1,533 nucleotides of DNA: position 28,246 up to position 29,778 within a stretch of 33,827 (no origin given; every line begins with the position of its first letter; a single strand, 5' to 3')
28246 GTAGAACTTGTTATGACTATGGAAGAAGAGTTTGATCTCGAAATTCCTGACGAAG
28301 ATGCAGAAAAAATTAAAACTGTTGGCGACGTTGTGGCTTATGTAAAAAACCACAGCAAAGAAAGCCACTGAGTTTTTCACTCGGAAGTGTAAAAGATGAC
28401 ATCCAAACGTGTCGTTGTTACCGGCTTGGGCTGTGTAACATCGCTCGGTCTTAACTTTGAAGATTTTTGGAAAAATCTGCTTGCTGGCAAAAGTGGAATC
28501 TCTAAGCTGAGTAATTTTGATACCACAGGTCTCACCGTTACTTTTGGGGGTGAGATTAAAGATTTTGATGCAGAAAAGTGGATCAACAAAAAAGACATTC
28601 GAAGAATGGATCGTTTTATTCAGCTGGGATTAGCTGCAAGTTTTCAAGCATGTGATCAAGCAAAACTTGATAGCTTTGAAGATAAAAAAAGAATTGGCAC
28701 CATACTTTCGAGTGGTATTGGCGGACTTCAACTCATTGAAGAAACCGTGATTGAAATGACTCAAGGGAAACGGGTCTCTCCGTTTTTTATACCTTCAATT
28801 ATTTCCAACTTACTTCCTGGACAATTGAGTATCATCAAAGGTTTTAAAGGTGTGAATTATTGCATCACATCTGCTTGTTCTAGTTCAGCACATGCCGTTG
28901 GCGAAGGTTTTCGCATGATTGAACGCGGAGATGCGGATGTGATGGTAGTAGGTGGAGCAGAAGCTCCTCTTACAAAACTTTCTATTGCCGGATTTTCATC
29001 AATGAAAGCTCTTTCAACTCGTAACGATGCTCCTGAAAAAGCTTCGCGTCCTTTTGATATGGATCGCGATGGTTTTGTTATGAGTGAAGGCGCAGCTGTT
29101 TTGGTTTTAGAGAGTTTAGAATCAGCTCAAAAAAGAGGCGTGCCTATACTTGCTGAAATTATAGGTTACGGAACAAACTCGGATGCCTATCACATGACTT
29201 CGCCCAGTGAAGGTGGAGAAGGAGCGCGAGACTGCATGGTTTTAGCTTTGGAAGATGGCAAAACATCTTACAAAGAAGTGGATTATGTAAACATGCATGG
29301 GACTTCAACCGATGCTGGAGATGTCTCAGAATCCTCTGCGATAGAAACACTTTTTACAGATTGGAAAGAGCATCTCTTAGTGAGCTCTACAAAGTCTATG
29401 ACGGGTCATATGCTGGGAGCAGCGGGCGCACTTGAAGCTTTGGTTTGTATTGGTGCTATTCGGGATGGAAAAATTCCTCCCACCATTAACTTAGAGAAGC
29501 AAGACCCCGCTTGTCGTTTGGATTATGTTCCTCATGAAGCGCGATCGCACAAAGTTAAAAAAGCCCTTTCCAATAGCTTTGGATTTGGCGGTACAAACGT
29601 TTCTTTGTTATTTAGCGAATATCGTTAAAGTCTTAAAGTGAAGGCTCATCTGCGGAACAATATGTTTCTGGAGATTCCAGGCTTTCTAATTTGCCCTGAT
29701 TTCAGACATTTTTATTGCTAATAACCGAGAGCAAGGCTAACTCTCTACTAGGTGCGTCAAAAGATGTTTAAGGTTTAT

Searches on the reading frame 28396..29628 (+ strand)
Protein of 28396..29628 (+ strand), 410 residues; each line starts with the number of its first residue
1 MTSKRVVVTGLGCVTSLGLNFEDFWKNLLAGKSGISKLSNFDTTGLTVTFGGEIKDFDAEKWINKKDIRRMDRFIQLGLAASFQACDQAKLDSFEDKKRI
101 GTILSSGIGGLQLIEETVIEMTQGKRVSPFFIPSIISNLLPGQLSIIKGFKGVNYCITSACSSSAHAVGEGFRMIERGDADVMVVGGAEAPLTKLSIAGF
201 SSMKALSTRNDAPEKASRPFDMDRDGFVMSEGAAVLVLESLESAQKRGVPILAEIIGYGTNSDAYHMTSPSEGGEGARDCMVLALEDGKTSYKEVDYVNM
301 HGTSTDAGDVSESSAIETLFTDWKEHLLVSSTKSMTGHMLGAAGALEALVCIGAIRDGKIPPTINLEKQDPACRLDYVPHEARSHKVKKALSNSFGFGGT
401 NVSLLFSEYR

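Call 7: search_protein_families(library=pfam, proteins=[window:28396-29628:+], max_evalue=0.001)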
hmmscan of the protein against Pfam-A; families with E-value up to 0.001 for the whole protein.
window:28396-29628:+ (410 aa): 3 families
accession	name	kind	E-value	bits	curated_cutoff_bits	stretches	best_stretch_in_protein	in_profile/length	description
PF00109.32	ketoacyl-synt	-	9.8e-57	192.9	20.8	1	4-244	2-252/252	Beta-ketoacyl synthase, N-terminal domain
PF02801.28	Ketoacyl-synt_C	-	4e-34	117.6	20.8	1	252-367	1-119/119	Beta-ketoacyl synthase, C-terminal domain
PF00108.29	Thiolase_N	-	2.9e-05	24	26.4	1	156-190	80-114/260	Thiolase, N-terminal domain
